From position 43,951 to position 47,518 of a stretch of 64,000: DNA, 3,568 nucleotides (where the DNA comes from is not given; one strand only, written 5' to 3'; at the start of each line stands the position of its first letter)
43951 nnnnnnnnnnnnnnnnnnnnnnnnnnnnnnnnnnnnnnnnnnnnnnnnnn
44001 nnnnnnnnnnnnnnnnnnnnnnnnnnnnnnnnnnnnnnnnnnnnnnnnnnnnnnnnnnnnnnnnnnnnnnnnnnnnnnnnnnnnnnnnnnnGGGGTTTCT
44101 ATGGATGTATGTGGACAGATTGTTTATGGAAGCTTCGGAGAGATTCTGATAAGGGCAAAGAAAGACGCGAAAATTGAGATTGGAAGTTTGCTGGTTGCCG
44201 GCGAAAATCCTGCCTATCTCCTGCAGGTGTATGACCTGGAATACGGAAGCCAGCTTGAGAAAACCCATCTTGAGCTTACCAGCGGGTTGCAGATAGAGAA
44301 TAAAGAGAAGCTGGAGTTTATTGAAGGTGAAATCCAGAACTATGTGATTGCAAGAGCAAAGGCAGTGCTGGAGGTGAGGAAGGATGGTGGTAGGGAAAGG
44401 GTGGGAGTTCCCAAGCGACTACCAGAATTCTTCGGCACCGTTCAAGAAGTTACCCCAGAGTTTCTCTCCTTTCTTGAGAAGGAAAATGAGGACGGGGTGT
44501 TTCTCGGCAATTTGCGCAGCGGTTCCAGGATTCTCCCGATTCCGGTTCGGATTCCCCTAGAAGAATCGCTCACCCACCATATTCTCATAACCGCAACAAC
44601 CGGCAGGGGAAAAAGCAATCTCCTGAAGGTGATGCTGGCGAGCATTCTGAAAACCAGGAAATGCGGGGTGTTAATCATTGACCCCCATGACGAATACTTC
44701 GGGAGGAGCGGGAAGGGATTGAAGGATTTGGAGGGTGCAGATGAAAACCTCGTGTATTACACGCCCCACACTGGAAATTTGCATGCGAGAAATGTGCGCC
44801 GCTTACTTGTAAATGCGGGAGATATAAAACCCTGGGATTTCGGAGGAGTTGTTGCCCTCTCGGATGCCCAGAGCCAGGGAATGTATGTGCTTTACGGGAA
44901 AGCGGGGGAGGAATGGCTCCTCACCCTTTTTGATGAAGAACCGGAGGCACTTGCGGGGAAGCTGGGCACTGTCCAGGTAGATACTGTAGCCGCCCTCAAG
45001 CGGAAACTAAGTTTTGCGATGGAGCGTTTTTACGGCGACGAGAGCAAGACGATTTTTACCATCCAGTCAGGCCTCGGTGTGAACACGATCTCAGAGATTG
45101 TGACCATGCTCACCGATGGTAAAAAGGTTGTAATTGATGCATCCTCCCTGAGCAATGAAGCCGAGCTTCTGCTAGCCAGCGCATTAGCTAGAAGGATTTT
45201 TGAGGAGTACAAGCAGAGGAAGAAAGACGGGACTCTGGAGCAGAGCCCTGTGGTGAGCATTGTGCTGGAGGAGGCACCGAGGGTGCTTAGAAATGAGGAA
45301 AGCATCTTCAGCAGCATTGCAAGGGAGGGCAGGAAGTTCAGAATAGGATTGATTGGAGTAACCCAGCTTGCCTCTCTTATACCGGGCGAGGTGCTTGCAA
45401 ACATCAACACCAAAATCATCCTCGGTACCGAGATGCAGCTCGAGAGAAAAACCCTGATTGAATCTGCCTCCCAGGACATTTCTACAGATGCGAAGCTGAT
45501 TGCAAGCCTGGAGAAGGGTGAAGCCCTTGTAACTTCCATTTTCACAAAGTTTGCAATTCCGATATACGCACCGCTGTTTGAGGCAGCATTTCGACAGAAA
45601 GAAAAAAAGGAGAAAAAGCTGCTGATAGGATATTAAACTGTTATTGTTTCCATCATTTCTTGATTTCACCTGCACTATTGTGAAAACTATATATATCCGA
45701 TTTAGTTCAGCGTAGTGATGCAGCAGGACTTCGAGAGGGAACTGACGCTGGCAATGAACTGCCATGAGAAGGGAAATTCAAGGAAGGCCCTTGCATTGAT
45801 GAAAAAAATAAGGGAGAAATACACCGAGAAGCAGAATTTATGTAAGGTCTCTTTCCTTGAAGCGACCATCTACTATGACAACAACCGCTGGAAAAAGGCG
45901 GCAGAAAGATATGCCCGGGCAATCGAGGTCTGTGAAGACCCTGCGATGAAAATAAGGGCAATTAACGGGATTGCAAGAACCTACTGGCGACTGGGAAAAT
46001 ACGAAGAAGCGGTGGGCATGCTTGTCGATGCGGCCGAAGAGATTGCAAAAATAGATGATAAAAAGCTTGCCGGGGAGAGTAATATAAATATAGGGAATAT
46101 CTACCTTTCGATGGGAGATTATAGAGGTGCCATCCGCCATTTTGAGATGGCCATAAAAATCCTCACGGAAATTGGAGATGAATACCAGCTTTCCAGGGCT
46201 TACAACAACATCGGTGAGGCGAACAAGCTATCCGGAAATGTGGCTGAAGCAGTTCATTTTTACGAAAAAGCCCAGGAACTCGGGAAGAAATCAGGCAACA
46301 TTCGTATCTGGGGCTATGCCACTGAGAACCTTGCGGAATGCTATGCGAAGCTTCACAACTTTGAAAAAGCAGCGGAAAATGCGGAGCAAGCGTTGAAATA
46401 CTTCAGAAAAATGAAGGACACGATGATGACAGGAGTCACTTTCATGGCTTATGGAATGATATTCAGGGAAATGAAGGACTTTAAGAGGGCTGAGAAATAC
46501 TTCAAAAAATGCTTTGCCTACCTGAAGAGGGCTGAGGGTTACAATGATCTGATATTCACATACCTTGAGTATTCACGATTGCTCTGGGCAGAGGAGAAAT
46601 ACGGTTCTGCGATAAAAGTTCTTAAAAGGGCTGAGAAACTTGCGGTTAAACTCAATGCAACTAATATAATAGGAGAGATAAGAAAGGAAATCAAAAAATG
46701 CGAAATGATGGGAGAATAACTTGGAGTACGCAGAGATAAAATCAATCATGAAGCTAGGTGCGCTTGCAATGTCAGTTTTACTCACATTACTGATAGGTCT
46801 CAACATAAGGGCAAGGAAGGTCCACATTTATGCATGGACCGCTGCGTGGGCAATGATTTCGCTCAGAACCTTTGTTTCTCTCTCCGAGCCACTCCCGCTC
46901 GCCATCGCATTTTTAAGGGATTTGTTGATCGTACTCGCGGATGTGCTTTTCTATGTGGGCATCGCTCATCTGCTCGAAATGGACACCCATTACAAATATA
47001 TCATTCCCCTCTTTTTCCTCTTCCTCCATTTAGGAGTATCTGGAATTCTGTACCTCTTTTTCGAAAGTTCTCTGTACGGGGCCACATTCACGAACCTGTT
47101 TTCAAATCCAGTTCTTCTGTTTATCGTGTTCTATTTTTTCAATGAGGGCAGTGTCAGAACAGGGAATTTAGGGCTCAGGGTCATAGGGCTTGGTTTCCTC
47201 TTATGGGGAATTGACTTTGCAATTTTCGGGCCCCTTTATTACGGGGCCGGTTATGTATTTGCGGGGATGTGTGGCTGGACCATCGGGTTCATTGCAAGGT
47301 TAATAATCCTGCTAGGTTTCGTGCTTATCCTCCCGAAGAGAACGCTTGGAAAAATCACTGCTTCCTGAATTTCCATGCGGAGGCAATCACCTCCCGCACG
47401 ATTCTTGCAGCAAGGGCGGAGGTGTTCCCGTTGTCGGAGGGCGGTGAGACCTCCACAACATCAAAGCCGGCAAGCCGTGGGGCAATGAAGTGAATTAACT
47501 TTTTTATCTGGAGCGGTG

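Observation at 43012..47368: Stand-alone NurA-HerA pair in reversed order without Mre11/Rad50, followed by TPR and 6-TM genes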

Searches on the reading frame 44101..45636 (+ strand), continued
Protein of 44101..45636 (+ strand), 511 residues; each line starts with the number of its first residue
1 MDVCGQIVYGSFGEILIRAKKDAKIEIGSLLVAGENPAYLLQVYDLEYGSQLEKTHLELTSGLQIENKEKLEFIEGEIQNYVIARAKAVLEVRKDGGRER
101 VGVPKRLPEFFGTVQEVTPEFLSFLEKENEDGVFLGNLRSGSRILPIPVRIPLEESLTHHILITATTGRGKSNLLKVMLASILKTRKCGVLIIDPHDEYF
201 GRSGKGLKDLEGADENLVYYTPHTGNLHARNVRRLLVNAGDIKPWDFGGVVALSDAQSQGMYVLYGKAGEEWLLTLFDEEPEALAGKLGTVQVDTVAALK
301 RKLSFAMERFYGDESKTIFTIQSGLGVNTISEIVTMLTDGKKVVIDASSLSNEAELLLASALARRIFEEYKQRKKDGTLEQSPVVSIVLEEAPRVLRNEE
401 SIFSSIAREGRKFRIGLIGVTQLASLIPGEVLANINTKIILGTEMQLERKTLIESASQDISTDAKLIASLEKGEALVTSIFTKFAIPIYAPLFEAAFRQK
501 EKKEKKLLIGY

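Call 18: find_related_loci(query=A1, collection=genome_contigs, flank=10000)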
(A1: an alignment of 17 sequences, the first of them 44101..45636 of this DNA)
Query A1 (511 aa) in genome_contigs; peptide patterns used: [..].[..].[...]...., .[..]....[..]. (x = any residue, [..] = any of these).
600 stretches matched a pattern (row limit reached: there are more); 561 encode a relative of the query (tblastn E <= 1e-3); the best 80 are kept; 80 distinct loci.
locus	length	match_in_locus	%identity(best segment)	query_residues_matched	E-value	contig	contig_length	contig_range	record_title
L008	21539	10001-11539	70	1-510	0e+0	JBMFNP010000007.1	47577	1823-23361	MAG: Thermoplasmata archaeon isolate KM4338-14 NODE_7_length_47577_cov_15.715164, whole genome shotgun sequence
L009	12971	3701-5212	48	1-506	8e-142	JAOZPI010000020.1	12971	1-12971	MAG: archaeon isolate GMC4.metabat2.193 GMC4_6257_length_12971_cov_6.322933, whole genome shotgun sequence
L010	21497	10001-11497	47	1-508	5e-141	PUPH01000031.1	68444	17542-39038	MAG: Thermoplasmata archaeon isolate B1Sed10_107R1 B1-Sed10-C165, whole genome shotgun sequence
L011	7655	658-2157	46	1-494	6e-140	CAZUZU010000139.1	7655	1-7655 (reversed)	MAG TPA_asm: uncultured archaeon isolate SRP141376_co1_330 genome assembly, contig: NODE_16627_length_7655_cov_4.134211,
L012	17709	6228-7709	47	5-506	2e-138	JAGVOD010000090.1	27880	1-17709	MAG: archaeon isolate DeMMO3_27 c_000000059245, whole genome shotgun sequence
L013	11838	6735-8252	46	1-509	1e-137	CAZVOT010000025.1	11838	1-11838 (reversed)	MAG TPA_asm: Candidatus Woesearchaeota archaeon isolate binchicken_co387_106 genome assembly, contig: NODE_6988_length_1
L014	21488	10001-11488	45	1-494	1e-137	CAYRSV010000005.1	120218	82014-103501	MAG TPA_asm: uncultured Candidatus Bathyarchaeia archaeon isolate binchicken_co43_159 genome assembly, contig: NODE_106_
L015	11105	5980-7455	45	1-499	2e-137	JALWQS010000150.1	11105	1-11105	MAG: Candidatus Woesearchaeota archaeon isolate M2_metabat1_scaf2bin.081 M2_NODE_8049_length_11105_cov_2.075059, whole g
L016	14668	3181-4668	45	1-494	7e-137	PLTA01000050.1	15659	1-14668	MAG: Candidatus Bathyarchaeota archaeon isolate bog_990 73.20120700_S1D.254_contig_162665, whole genome shotgun sequence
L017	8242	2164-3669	46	1-505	5e-136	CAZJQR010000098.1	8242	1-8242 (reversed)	MAG TPA_asm: uncultured Candidatus Bathyarchaeia archaeon isolate SRP185410_co2_368 genome assembly, contig: NODE_11615_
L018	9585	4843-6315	47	4-504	1e-135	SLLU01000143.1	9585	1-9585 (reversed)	MAG: Candidatus Halarchaeoplasma halalkaliphilum isolate CSSed165cm_322 CSSed16-5cm-28336, whole genome shotgun sequence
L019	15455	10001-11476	48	3-503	8e-136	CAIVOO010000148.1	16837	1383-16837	uncultured archaeon isolate AM-sed-core3-D1_bin-502 genome assembly, contig: bin-502:148/159, whole genome shotgun seque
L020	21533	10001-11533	47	1-510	1e-135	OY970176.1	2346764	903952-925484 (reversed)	MAG: Candidatus Bathyarchaeota archaeon isolate MFD03726.bin.c.13 genome assembly, chromosome: 1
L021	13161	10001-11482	46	3-507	2e-135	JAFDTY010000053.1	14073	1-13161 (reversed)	MAG: Candidatus Haladaptatiplasma halalkaliphilum isolate HAP24 k141_165992_length_14073_cov_10.0000, whole genome shotg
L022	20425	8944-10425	46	4-507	1e-134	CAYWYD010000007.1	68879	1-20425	MAG TPA_asm: uncultured Thermoplasmata archaeon isolate ERP127260_co1_119 genome assembly, contig: NODE_74_length_68879_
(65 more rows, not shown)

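Call 25: search_solved_structures(query=A1, max_evalue=0.001)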
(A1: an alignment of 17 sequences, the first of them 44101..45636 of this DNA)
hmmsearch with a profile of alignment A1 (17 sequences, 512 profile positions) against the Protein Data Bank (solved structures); distinct sequences matched with E-value up to 0.001: 11.
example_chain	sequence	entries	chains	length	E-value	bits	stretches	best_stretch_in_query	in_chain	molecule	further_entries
4d2i_A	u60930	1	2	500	1.6e-33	119.3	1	22-494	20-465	HERA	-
9x1l_A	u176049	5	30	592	1.5e-29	106.2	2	378-478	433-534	DNA helicase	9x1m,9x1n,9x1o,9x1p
8yho_A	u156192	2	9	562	2.1e-14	56.3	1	335-499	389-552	DUF87 domain-containing protein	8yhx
8wiv_A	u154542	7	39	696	7e-14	54.6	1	371-477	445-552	Helicase HerA central domain-containing protein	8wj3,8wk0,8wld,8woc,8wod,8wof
8xau_A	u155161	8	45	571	1.4e-13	53.5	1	334-476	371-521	ATP-binding protein | HerA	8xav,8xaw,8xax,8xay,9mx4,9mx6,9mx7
9c1m_M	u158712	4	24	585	7.6e-13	51.1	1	315-441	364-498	ATP-binding protein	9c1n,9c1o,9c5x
8ziq_M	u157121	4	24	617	1e-10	44.1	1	325-461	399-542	HerA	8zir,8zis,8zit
8wet_A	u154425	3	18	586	2.5e-10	42.8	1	335-433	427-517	TdpA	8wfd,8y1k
8j4u_M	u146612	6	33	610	6.3e-09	38.2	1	373-476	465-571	Nucleoside triphosphate hydrolase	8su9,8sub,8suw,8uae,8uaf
2iuu_A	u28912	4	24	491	0.0001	24.3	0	362-453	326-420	DNA TRANSLOCASE FTSK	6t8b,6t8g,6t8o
2iut_A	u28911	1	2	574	0.00019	23.4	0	362-453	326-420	DNA TRANSLOCASE FTSK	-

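Call 57: search_dna_similar(query=window:44101-45636:+, collection=phages, mode=protein, max_rows=8)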
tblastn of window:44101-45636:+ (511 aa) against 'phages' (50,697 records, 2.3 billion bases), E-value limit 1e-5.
No match.

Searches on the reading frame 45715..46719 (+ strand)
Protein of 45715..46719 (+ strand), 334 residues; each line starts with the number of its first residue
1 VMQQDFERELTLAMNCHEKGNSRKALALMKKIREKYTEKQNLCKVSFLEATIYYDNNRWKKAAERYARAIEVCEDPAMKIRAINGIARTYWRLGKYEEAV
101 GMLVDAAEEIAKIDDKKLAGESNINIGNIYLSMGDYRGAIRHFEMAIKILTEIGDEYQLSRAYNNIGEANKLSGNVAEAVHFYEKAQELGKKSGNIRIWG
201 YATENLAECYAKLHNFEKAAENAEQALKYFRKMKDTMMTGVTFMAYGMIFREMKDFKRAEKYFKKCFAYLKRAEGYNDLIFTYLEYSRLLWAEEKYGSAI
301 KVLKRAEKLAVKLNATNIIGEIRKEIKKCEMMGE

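Call 3: search_protein_families(library=pfam, proteins=[window:45715-46719:+], max_evalue=0.01)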
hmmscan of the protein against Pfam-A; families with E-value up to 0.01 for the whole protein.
window:45715-46719:+ (334 aa): 26 families (the best 25 are shown)
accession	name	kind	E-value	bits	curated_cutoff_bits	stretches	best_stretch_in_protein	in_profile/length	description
PF13424.12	TPR_12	-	6e-48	161.4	30.1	7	122-189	5-74/77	Tetratricopeptide repeat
PF07719.23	TPR_2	-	1.2e-26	91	27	3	123-149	4-30/34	Tetratricopeptide repeat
PF00515.34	TPR_1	-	6.5e-22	76.8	27.8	2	125-149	6-30/34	Tetratricopeptide repeat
PF13181.12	TPR_8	-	1.6e-19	68.8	25.7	2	161-189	2-30/34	Tetratricopeptide repeat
PF17874.7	TPR_MalT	-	1.5e-18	67.7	45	1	129-316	10-197/336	MalT-like TPR region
PF13176.12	TPR_7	-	2e-18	65.3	27.9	2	83-114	2-32/36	Tetratricopeptide repeat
PF13374.12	TPR_10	-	3.2e-17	62.4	27.5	1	81-107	3-29/42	Tetratricopeptide repeat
PF13428.12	TPR_14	-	4.4e-14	52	23.5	0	283-309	4-30/44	Tetratricopeptide repeat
PF14559.12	TPR_19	-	1.5e-12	48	25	0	55-110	3-55/68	Tetratricopeptide repeat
PF13432.12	TPR_16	-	5.1e-11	43.2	32.7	1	48-108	2-58/65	Tetratricopeptide repeat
PF14938.12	SNAP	-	1.7e-10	41.3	25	2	94-221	49-176/282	Soluble NSF attachment protein, SNAP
PF13174.12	TPR_6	-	4.5e-09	36.8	26.3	0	125-148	5-28/33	Tetratricopeptide repeat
PF09976.15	TPR_21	-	7.2e-09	36.1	25.5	1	18-151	51-177/193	Tetratricopeptide repeat-like domain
PF10602.15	RPN7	-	2.3e-07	31.1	29.6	0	202-275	38-108/174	26S proteasome subunit RPN7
PF21545.3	T7SS_EccA1_N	-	6.8e-07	29.3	27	1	8-111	101-199/272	T7SS, ESX-1 secretion system protein EccA1, N-terminal domain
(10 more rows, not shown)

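Call 4: search_protein_families(library=ncbifam, proteins=[window:45715-46719:+], max_evalue=0.01)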
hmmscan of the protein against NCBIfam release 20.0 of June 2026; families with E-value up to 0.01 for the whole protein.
window:45715-46719:+ (334 aa): 20 families
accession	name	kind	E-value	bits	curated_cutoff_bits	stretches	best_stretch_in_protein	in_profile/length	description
NF053520.1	HK_Porph_FimS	equivalog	6.9e-17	60.9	600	1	51-319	52-323/618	sensor histidine kinase FimS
NF053617.1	SARPRegAfsRStmc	equivalog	1.9e-13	49.3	1430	1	43-270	736-966/986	SARP-family global regulator AfsR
NF040586.1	FxSxx_TPR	equivalog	2.1e-12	46.4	300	1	61-285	453-684/830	FxSxx-COOH system tetratricopeptide repeat protein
NF052312.1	T9SS_PorW_SprE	equivalog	6e-11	41.7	250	2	56-304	117-352/716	type IX secretion system periplasmic lipoprotein PorW/SprE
NF047507.1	TPR_BatC_Lepto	exception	6.5e-11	42.1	175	1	89-149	67-125/214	TPR repeat-containing protein BatC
NF041717.1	HaaA_phane_TPR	equivalog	8.4e-11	40.7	1125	1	93-268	525-700/882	cyclophane-containing RiPP biosynthesis TPR protein HaaT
NF040959.1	MamA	equivalog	2e-09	37.2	200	2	3-146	68-199/204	magnetosome protein MamA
NF053720.1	NsdA_fam_reg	subfamily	9.7e-09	35.2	75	1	52-234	210-402/432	NsdA family TPR-like regulatory protein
TIGR02917.1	PEP_TPR_lipo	equivalog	3.4e-08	31.8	312.2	2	50-315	506-744/899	XrtA/PEP-CTERM system TPR-repeat protein PrsT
TIGR02795.1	tol_pal_ybgF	equivalog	5.6e-08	33.4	90.1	1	13-119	9-115/119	tol-pal system protein YbgF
TIGR02521.1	type_IV_pilW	equivalog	3.1e-07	30.2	154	1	12-188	37-197/234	type IV pilus biogenesis/stability protein PilW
NF002725.1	PRK02603.1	equivalog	9.8e-07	28.9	143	1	160-273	35-146/173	photosystem I assembly protein Ycf3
NF053779.1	BT3442_fam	equivalog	1.3e-06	27.4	940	2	124-287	106-270/563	BT3442 family protein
NF047558.1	TPR_END_plus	domain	2.1e-05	24.3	32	1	205-239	4-38/56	TPR end-of-group domain-containing protein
NF033920.0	C39_PA2778_fam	equivalog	2.8e-05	23.6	150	0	13-107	163-251/255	PA2778 family cysteine peptidase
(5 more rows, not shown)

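Call 5: search_protein_families(library=padloc, proteins=[window:45715-46719:+], max_evalue=0.01)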
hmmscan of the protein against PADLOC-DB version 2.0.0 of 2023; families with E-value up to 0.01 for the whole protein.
window:45715-46719:+ (334 aa): 3 families
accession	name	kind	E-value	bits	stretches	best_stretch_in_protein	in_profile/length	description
PDLC01169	TPR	-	1e-11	42.8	1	125-258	114-244/252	TPR repeats containing protein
PDLC01171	TPR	-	8.9e-07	26.3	1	59-142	232-309/504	TPR repeats containing protein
PDLC04987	PDC-S28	-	0.0003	17.3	1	87-184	560-657/846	-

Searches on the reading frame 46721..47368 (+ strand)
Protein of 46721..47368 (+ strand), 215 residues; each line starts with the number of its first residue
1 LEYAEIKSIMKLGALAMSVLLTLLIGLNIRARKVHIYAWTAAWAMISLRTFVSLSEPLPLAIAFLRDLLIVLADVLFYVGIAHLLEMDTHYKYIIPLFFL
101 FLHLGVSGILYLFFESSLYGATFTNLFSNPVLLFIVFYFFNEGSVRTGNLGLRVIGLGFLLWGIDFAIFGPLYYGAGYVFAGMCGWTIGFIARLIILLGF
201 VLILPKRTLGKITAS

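Call 3: search_protein_families(library=pfam, proteins=[window:46721-47368:+], max_evalue=0.01)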
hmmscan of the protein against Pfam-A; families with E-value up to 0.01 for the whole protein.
window:46721-47368:+ (215 aa): 0 families

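Call 4: search_protein_families(library=ncbifam, proteins=[window:46721-47368:+], max_evalue=0.01)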
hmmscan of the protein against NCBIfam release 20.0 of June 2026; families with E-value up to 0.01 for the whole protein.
window:46721-47368:+ (215 aa): 0 families

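Call 5: search_protein_families(library=padloc, proteins=[window:46721-47368:+], max_evalue=0.01)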
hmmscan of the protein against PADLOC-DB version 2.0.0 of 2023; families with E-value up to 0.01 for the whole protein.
window:46721-47368:+ (215 aa): 0 families

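Call 44: find_homologous_proteins(query=window:46721-47368:+, max_evalue=0.001)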
Query window:46721-47368:+ (215 aa): 6 proteins with E <= 0.001 among 804 candidates.
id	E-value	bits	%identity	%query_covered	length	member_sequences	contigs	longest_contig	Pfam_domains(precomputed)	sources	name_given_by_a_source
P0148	1.9e-130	451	100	100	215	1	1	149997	-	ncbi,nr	ncbi:MAG: hypothetical protein N3F63_01440 [Thermoplasmata archaeon]|nr:hypothetical protein [Thermo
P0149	2.3e-104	366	76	100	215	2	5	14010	-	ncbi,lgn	ncbi:MAG: hypothetical protein QW620_07960 [Thermoplasmata archaeon]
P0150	2.4e-103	363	77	100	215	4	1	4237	-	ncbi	ncbi:MAG: hypothetical protein QXD15_05535 [Thermoplasmata archaeon]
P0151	3.1e-88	313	68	96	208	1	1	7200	-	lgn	-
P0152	6.1e-74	267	59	96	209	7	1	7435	-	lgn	-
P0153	6.0e-73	263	59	97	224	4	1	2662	-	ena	-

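Call 45: find_encoding_contigs(protein=P0151, flank=8000, max_places=1)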
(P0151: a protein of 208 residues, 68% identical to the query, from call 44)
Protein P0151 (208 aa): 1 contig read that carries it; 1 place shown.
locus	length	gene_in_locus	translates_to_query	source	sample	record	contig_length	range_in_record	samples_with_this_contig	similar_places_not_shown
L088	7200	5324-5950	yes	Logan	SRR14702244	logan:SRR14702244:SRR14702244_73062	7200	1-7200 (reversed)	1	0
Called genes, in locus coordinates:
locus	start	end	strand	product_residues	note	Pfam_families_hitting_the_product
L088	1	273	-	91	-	?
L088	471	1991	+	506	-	PF00221:Lyase_aromatic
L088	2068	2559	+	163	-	-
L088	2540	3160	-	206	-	PF03848:TehB (weak), PF13489:Methyltransf_23, PF02353:CMAS, PF07021:MetW, PF13847:Methyltransf_31, PF08241:Methyltransf_11, PF08242:Methyltransf_12, PF13649:Methyltransf_25, +1 more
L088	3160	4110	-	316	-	PF01408:GFO_IDH_MocA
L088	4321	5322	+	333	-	-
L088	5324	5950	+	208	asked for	-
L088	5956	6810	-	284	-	PF00491:Arginase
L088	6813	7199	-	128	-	?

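Call 46: find_encoding_contigs(protein=P0152, flank=8000, max_places=1)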
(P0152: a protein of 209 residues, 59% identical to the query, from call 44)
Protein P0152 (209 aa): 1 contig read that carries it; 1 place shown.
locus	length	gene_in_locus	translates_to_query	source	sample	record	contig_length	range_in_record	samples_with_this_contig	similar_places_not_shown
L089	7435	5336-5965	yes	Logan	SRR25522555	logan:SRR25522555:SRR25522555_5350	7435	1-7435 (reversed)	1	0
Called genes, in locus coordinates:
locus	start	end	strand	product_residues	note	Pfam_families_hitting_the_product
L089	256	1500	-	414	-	PF00374:NiFeSe_Hases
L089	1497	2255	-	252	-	PF01058:Oxidored_q6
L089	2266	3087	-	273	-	PF00970:FAD_binding_6, PF00175:NAD_binding_1, PF10418:DHODB_Fe-S_bind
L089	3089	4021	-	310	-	PF13183:Fer4_8 (faint), PF12838:Fer4_7 (faint), PF13534:Fer4_17 (faint), PF12797:Fer4_2 (faint), PF13237:Fer4_10 (faint), PF17179:Fer4_22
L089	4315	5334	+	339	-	-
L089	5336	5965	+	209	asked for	-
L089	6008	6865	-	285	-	PF00491:Arginase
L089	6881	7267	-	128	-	PF21485:IF5A-like_N, PF08207:EFP_N (weak), PF01287:eIF-5a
